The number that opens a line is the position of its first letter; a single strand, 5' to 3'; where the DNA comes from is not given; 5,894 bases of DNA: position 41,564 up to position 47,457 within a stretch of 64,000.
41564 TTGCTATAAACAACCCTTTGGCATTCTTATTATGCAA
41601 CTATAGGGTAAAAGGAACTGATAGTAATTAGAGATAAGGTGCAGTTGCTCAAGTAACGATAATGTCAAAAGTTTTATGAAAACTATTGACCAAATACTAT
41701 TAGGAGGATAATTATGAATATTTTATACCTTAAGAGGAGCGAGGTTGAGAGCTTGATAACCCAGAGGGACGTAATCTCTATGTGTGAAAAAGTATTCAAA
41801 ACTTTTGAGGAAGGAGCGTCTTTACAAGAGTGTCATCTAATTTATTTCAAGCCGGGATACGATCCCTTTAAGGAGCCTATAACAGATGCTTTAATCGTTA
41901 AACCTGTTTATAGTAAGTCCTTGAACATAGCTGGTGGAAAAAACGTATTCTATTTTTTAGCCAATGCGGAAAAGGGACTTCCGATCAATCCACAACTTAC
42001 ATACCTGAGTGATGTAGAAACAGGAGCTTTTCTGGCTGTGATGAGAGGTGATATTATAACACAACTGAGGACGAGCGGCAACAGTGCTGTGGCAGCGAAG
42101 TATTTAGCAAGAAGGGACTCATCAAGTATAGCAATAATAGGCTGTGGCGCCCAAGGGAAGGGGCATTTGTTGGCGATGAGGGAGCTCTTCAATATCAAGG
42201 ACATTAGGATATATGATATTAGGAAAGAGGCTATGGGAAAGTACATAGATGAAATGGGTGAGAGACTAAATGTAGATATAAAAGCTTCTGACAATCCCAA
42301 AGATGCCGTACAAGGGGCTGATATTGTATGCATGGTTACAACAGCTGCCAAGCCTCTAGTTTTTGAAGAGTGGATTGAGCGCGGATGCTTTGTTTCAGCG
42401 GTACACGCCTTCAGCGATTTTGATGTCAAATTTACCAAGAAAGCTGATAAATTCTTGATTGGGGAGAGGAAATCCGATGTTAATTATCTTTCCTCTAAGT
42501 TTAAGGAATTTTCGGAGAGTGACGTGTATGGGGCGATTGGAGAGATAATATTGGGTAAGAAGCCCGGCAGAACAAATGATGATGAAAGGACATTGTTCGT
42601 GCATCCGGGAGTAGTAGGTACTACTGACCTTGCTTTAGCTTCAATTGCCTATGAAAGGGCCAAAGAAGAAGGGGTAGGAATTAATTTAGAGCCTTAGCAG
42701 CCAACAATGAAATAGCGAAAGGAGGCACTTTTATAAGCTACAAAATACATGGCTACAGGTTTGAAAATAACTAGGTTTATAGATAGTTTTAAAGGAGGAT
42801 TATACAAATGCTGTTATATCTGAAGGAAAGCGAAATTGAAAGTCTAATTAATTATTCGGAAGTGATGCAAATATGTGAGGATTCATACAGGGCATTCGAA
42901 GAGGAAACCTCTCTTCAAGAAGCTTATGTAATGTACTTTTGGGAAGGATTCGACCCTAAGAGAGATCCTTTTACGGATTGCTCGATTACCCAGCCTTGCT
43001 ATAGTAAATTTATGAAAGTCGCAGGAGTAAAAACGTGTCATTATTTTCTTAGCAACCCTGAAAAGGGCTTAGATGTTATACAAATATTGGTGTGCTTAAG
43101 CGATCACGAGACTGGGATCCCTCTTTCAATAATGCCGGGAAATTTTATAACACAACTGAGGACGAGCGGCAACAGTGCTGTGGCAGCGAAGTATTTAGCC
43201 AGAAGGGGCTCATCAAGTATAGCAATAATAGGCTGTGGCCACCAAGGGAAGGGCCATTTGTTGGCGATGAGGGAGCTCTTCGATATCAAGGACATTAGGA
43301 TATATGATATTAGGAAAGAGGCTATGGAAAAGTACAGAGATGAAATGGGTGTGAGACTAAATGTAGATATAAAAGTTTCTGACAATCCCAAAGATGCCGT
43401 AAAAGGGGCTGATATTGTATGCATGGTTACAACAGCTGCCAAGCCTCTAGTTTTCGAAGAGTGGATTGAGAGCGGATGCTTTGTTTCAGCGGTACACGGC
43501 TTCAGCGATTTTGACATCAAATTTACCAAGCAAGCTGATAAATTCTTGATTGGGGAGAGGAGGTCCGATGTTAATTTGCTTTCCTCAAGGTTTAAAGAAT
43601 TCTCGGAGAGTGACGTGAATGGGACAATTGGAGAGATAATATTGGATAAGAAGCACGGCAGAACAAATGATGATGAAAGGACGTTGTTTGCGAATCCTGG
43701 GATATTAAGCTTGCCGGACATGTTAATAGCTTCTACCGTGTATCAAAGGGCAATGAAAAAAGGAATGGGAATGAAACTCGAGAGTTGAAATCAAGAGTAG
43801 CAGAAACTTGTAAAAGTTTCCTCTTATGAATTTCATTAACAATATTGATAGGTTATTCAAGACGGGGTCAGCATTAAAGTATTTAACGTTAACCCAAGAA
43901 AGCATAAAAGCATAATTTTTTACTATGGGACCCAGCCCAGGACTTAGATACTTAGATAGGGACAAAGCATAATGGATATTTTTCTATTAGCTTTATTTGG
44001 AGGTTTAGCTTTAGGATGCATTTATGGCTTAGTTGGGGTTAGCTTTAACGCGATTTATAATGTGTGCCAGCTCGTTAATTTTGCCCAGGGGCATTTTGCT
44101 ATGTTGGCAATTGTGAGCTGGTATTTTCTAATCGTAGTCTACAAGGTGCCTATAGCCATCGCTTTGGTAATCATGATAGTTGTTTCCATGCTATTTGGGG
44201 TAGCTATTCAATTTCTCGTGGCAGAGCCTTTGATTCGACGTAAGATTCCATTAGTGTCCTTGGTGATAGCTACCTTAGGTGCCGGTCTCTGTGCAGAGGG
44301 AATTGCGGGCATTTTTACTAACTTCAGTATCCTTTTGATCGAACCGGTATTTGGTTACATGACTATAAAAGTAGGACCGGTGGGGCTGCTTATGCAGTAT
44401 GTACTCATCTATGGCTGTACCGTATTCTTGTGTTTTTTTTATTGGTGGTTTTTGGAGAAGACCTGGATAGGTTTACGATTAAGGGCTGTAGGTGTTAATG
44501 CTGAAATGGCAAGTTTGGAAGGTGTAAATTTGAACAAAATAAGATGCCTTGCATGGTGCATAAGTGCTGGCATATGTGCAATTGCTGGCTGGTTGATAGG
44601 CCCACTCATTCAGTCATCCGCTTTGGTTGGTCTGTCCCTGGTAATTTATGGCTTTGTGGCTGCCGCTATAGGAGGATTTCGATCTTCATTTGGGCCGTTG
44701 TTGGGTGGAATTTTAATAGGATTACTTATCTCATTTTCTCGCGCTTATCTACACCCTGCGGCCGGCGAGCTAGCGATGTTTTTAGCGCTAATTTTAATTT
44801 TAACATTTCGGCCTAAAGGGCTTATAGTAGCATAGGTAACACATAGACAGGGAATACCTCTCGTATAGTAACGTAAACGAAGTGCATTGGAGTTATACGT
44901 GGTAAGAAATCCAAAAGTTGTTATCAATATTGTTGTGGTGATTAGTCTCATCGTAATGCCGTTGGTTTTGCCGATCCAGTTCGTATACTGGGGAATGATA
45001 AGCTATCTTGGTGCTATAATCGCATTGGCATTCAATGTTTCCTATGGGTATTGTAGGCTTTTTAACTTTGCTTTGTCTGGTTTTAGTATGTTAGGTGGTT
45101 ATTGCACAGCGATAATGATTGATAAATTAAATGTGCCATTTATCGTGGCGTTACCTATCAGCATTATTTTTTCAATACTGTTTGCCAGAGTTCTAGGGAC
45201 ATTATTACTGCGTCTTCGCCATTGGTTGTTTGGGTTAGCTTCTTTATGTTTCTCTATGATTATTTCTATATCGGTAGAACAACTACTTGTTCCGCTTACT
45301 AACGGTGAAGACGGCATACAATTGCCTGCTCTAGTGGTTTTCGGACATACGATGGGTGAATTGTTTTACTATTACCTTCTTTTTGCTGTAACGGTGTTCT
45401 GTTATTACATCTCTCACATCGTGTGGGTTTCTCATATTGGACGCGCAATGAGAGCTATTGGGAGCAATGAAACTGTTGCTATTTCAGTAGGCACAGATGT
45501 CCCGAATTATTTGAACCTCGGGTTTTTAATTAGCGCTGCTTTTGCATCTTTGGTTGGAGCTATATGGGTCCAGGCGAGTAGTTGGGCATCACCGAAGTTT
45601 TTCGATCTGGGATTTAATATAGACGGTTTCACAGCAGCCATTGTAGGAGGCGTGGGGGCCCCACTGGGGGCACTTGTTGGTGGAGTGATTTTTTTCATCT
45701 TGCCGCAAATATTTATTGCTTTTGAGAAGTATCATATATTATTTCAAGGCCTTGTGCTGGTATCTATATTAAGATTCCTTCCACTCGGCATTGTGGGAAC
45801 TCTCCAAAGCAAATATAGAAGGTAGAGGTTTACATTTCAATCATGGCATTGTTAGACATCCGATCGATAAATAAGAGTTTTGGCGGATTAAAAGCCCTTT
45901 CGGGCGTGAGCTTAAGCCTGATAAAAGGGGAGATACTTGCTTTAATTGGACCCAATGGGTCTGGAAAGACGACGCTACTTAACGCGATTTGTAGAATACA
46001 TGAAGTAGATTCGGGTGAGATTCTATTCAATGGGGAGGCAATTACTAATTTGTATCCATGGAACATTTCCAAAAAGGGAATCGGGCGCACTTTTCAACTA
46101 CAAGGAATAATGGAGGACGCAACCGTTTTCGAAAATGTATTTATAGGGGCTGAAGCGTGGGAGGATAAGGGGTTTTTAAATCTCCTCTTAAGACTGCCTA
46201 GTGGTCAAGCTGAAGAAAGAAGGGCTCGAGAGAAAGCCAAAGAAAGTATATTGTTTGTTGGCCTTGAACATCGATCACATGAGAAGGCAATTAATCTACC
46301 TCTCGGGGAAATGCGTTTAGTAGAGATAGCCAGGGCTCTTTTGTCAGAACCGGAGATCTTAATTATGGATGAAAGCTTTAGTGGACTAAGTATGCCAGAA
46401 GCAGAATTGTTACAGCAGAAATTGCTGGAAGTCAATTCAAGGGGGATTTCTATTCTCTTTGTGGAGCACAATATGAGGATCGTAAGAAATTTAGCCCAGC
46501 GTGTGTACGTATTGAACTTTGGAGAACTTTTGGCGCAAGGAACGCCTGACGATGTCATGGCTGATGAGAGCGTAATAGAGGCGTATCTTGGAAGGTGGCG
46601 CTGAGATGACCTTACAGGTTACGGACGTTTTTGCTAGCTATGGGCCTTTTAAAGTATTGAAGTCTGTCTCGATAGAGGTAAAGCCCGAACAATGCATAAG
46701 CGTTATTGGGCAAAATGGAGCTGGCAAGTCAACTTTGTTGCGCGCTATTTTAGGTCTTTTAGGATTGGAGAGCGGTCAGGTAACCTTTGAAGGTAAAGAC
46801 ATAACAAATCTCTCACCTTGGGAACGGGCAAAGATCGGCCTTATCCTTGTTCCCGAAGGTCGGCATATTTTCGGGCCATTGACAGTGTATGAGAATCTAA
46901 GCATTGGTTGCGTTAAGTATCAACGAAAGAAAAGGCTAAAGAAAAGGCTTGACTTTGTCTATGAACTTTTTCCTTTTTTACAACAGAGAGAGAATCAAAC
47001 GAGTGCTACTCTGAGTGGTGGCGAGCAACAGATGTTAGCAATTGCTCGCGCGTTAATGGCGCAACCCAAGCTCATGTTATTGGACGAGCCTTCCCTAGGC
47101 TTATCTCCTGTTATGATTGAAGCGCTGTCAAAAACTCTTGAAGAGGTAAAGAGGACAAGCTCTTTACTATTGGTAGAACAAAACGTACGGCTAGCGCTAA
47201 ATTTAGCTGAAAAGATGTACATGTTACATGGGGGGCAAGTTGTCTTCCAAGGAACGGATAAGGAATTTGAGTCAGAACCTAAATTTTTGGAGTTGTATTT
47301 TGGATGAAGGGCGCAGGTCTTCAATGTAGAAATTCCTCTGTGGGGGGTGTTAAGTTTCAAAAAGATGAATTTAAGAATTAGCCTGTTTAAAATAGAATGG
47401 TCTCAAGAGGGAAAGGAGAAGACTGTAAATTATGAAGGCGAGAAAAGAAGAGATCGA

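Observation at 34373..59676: A ~25-kb compositionally distinct island that may encode an undescribed anaerobic route for a lactam, cyclic amino acid or diamino acid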

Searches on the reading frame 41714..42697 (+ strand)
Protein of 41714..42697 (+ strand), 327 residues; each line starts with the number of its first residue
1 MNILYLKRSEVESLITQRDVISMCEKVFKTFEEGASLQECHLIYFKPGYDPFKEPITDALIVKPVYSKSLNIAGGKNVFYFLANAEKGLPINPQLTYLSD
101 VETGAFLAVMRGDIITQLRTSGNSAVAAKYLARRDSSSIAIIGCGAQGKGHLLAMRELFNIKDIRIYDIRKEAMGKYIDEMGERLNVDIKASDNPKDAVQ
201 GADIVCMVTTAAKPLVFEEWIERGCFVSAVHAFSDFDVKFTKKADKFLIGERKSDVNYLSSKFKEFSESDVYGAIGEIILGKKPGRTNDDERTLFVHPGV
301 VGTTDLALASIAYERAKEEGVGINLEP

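Call 6: search_protein_families(library=pfam, proteins=[window:41714-42697:+])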
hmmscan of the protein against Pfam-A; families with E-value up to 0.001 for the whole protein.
window:41714-42697:+ (327 aa): 1 family
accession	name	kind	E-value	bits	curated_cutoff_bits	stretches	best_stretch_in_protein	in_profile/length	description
PF02423.21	OCD_Mu_crystall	-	3e-57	194.4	24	1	6-319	6-313/314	Ornithine cyclodeaminase/mu-crystallin family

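Call 9: search_protein_families(library=ncbifam, proteins=[window:41714-42697:+], max_evalue=0.00001)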
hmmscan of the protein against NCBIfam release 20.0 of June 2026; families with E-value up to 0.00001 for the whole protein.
window:41714-42697:+ (327 aa): 13 families
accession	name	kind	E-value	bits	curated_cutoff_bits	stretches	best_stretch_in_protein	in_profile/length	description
TIGR02371.1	ala_DH_arch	equivalog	9e-54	182.8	409.15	1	3-325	2-322/325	alanine dehydrogenase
NF006379.0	PRK08618.1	equivalog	6.5e-49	167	417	1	4-326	2-325/326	ornithine cyclodeaminase family protein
NF004793.0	PRK06141.1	equivalog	2.2e-38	132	322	1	57-318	47-313/314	bifunctional Delta(1)-pyrroline-2-carboxylate/Delta(1)-piperideine-2-carboxylate reductase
TIGR03944.1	dehyd_SbnB_fam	equivalog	3.9e-37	128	326.9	1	4-326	2-325/327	2,3-diaminopropionate biosynthesis protein SbnB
NF006141.0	PRK08291.1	equivalog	1e-32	113.4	408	1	76-325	71-328/330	cyclodeaminase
TIGR02992.1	ectoine_eutC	equivalog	2e-31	109.3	471.65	1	76-323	68-323/326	ectoine utilization protein EutC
NF004848.0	PRK06199.1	subfamily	2.1e-30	106.1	362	2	73-243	92-270/379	tyramine oxidase subunit B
NF005762.1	PRK07589.1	equivalog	1.9e-29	102.7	350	1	83-322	75-315/334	ornithine cyclodeaminase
NF045643.1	ImmsucRedBhcD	equivalog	9.1e-28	97.5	500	1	63-325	54-319/321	iminosuccinate reductase BhcD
NF005603.0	PRK07340.1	equivalog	4.4e-19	68.8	266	1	60-234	53-222/307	delta(1)-pyrroline-2-carboxylate reductase family protein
NF005296.0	PRK06823.1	equivalog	1.3e-17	63.7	438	1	81-315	72-312/315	ornithine cyclodeaminase family protein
NF005011.0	PRK06407.1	subfamily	9.9e-16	57.8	337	1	3-222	2-204/302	ornithine cyclodeaminase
NF045512.1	PyrPipCarbRedLhpI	equivalog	1.8e-14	53.6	400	1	70-234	57-217/298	bifunctional Delta(1)-pyrroline-2-carboxylate/Delta(1)-piperideine-2-carboxylate reductase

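Call 19: search_solved_structures(query=window:41714-42697:+, max_evalue=1e-10)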
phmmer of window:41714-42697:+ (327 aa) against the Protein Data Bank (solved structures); distinct sequences matched with E-value up to 1e-10: 10.
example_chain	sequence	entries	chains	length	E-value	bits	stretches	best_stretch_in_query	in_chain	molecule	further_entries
6t3e_A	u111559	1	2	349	4.1e-43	150.9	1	3-326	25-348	DELTA1-pyrroline-2-carboxylate reductase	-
1omo_A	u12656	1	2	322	7.9e-41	143.3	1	2-324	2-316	alanine dehydrogenase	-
1vll_A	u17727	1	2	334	9.1e-41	143.1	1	2-324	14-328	alanine dehydrogenase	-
4m54_A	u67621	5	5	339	1.3e-31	113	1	88-325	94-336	Putative ornithine cyclodeaminase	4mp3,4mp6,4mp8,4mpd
4bv8_A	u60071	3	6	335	6.3e-27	97.7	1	60-314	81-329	THIOMORPHOLINE-CARBOXYLATE DEHYDROGENASE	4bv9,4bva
2i99_A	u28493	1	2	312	8.5e-26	94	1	61-313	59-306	Mu-crystallin homolog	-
6rqa_A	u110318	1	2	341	6.2e-17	64.9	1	72-324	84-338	iminosuccinate reductase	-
1u7h_A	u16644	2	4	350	2.5e-14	56.3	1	83-325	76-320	ornithine cyclodeaminase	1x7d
7rbp_A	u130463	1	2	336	3.2e-13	52.7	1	58-314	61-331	Ornithine cyclodeaminase/mu-crystallin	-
3hdj_A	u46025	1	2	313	5.5e-12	48.6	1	102-316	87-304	Probable ornithine cyclodeaminase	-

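Call 29: find_homologous_proteins(query=window:41714-42697:+, max_evalue=1e-20)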
Query window:41714-42697:+ (327 aa): 484 proteins with E <= 1e-20 among 2770 candidates; the best 120 are listed.
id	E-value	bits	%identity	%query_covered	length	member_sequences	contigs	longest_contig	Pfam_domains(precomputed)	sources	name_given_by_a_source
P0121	9.6e-214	726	100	100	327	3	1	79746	PF02423.22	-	-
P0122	1.7e-153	528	70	100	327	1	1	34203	PF02423.22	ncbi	ncbi:MAG: ornithine cyclodeaminase family protein [Candidatus Hodarchaeota archaeon]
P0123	3.1e-136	472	64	99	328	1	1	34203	PF02423.22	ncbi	ncbi:MAG: ornithine cyclodeaminase family protein [Candidatus Hodarchaeota archaeon]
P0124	5.1e-105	369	51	99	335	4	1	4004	PF02423.22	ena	-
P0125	2.2e-79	285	68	62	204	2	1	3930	PF02423.22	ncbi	ncbi:hypothetical protein LCGC14_1463870, partial [marine sediment metagenome]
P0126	3.2e-77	278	44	99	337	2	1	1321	PF02423.22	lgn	-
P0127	2.9e-73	265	43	99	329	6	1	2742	PF02423.22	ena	-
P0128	8.3e-73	263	43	99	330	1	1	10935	PF02423.22,PF01488.27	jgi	jgi:ornithine cyclodeaminase/alanine dehydrogenase-like protein (mu-crystallin family)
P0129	2.3e-72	262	43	99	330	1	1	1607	PF02423.22,PF01488.27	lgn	-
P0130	4.8e-72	261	42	99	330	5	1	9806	PF01408.29,PF02423.22,PF03446.22,PF01488.27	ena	-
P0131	9.7e-72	260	41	100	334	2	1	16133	PF02423.22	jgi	-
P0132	2.3e-67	245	42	98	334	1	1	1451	PF02423.22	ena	-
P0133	5.4e-64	234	39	97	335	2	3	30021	PF02423.22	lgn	-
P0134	1.2e-63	233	37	99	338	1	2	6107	PF02423.22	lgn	-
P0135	1.9e-63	232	39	100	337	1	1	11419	PF02423.22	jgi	-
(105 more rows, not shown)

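Call 30: find_encoding_contigs(protein=P0125, flank=10000, max_places=2)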
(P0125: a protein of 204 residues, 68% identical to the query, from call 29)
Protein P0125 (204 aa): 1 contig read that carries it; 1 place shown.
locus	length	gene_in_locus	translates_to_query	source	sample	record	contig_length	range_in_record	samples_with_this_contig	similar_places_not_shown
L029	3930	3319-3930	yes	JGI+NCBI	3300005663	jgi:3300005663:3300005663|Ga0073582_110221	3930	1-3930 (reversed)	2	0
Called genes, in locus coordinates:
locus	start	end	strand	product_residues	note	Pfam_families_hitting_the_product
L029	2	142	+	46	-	?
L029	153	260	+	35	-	-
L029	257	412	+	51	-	-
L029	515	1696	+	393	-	PF13433:Peripla_BP_5 (weak), PF13458:Peripla_BP_6, PF01094:ANF_receptor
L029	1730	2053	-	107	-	-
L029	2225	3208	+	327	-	PF02423:OCD_Mu_crystall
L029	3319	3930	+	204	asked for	PF02423:OCD_Mu_crystall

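Call 31: find_encoding_contigs(protein=P0124, flank=10000, max_places=2)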
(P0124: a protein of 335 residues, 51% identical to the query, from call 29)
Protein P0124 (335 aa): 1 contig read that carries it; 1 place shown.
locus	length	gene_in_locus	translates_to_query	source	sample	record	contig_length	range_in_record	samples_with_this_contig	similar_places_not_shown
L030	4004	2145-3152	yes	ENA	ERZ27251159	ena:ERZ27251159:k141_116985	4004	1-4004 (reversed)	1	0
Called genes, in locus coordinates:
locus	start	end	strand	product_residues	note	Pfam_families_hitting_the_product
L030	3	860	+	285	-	?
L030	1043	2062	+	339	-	PF05544:Pro_racemase, PF02567:PhzC-PhzF (faint)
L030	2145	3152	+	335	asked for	PF02423:OCD_Mu_crystall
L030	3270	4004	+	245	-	?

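Call 32: find_encoding_contigs(protein=P0131, flank=10000, max_places=2)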
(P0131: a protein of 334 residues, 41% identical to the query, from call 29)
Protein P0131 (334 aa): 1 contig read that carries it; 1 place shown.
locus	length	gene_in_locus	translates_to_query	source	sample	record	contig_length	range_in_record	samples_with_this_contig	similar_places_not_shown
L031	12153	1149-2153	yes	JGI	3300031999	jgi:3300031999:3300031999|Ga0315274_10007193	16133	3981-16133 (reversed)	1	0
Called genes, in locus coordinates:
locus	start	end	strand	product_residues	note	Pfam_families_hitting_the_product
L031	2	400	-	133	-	?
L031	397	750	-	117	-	PF01527:HTH_Tnp_1, PF13518:HTH_28 (weak)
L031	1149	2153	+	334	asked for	PF02423:OCD_Mu_crystall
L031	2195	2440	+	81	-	-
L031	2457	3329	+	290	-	PF03480:DctP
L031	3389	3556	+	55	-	-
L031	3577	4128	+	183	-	PF04290:DctQ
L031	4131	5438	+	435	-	PF06808:DctM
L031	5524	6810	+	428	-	PF04412:AcnX, PF28403:AcnX_2nd, PF28406:AcnX_3rd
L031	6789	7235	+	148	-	PF01989:AcnX_swivel_put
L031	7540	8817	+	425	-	PF00324:AA_permease, PF13520:AA_permease_2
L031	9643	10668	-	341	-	PF01548:DEDD_Tnp_IS110, PF02371:Transposase_20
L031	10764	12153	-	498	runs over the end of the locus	PF13384:HTH_23 (weak), PF13518:HTH_28 (weak), PF13551:HTH_29 (weak), PF13565:HTH_32 (weak), PF01381:HTH_3 (faint), PF13384:HTH_23 (weak)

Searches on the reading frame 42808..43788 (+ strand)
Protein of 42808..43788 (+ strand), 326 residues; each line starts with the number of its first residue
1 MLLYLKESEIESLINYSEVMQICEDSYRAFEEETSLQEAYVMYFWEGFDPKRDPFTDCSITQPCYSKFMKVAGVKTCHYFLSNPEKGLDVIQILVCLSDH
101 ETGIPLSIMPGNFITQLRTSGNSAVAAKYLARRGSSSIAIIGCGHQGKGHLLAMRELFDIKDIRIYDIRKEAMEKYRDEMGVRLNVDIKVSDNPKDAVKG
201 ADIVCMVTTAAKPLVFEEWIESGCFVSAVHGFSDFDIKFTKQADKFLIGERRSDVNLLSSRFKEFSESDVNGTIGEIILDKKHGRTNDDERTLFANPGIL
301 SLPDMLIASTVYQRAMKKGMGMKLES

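Call 6: search_protein_families(library=pfam, proteins=[window:42808-43788:+])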
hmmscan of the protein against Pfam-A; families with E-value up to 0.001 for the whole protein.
window:42808-43788:+ (326 aa): 1 family
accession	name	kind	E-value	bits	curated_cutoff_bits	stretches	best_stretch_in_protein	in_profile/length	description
PF02423.21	OCD_Mu_crystall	-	4.5e-53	180.7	24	1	61-318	55-313/314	Ornithine cyclodeaminase/mu-crystallin family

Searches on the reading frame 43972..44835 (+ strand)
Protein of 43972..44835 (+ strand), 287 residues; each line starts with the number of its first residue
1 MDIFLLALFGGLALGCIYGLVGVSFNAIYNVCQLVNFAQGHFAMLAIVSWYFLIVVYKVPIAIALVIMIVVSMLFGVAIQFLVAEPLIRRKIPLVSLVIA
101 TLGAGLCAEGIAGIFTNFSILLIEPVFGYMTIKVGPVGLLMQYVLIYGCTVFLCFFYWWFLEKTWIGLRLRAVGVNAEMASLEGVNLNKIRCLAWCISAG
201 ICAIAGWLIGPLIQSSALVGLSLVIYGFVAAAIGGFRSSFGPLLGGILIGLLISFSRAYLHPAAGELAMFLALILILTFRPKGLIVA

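Call 6: search_protein_families(library=pfam, proteins=[window:43972-44835:+])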
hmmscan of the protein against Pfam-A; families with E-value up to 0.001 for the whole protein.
window:43972-44835:+ (287 aa): 1 family
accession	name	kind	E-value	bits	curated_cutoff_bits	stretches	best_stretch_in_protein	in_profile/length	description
PF02653.21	BPD_transp_2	-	7.3e-26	91.3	26.8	1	8-277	2-266/269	Branched-chain amino acid transport system / permease component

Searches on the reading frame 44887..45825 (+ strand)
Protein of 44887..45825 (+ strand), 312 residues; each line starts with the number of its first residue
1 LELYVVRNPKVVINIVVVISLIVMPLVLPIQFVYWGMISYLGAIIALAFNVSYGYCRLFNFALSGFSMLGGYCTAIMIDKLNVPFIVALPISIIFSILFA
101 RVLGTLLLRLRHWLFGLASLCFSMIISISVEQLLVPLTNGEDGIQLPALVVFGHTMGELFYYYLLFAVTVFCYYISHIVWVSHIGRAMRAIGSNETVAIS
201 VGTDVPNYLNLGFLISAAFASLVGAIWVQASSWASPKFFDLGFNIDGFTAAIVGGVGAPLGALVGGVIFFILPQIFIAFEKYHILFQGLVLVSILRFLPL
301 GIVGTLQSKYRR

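Call 6: search_protein_families(library=pfam, proteins=[window:44887-45825:+])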
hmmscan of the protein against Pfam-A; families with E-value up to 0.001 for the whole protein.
window:44887-45825:+ (312 aa): 1 family
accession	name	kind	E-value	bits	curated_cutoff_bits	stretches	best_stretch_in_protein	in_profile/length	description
PF02653.21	BPD_transp_2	-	1.6e-31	109.9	26.8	1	39-295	9-269/269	Branched-chain amino acid transport system / permease component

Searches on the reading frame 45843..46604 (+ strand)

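Call 7: search_protein_families(library=pfam, proteins=[window:45843-46604:+])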
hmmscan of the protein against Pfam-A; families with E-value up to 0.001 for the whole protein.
window:45843-46604:+ (253 aa): 6 families
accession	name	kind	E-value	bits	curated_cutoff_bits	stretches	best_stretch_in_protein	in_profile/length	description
PF00005.33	ABC_tran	-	2.9e-29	102.9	25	1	19-179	1-136/137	ABC transporter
PF12399.14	BCA_ABC_TP_C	-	2.7e-09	36.9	25.5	1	228-251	1-24/27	Branched-chain amino acid ATP-binding cassette transporter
PF13304.12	AAA_21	-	1.6e-05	25.6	27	1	31-55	1-25/304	AAA domain, putative AbiEii toxin, Type IV TA system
PF13476.12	AAA_23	-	7.6e-05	23.9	27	1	30-50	20-40/201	AAA domain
PF13555.12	AAA_29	-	0.00011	22.3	27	1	29-52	23-45/61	P-loop containing region of AAA domain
PF13401.12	AAA_22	-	0.00066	20.4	27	0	30-183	6-97/130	AAA domain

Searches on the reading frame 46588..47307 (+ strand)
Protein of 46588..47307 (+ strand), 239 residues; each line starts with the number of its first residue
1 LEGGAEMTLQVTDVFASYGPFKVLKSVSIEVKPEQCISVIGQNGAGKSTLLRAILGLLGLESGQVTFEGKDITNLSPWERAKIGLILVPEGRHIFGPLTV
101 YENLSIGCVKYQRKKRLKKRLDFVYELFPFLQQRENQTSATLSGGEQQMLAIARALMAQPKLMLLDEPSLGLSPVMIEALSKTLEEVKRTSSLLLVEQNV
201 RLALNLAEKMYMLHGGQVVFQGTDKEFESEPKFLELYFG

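Call 7: search_protein_families(library=pfam, proteins=[window:46588-47307:+])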
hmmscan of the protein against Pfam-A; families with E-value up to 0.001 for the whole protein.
window:46588-47307:+ (239 aa): 8 families
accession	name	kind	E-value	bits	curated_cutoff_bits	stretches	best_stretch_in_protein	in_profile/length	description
PF00005.33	ABC_tran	-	3.5e-31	109.1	25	1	24-169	1-136/137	ABC transporter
PF13304.12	AAA_21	-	7.7e-12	46.3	27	2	38-76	3-40/304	AAA domain, putative AbiEii toxin, Type IV TA system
PF02463.25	SMC_N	-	5e-08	33.1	40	1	21-196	10-195/220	RecF/RecN/SMC N terminal domain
PF13401.12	AAA_22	-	1.9e-06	28.6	27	1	33-195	4-121/130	AAA domain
PF13476.12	AAA_23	-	1.9e-05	25.8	27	1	21-62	10-47/201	AAA domain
PF13555.12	AAA_29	-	1.9e-05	24.8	27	1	27-59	15-47/61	P-loop containing region of AAA domain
PF13175.12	AAA_15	-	6.2e-05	23.2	32.1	1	21-61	11-50/374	AAA ATPase domain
PF13514.12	AAA_27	-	0.00019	21.5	22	1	16-58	9-50/206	AAA domain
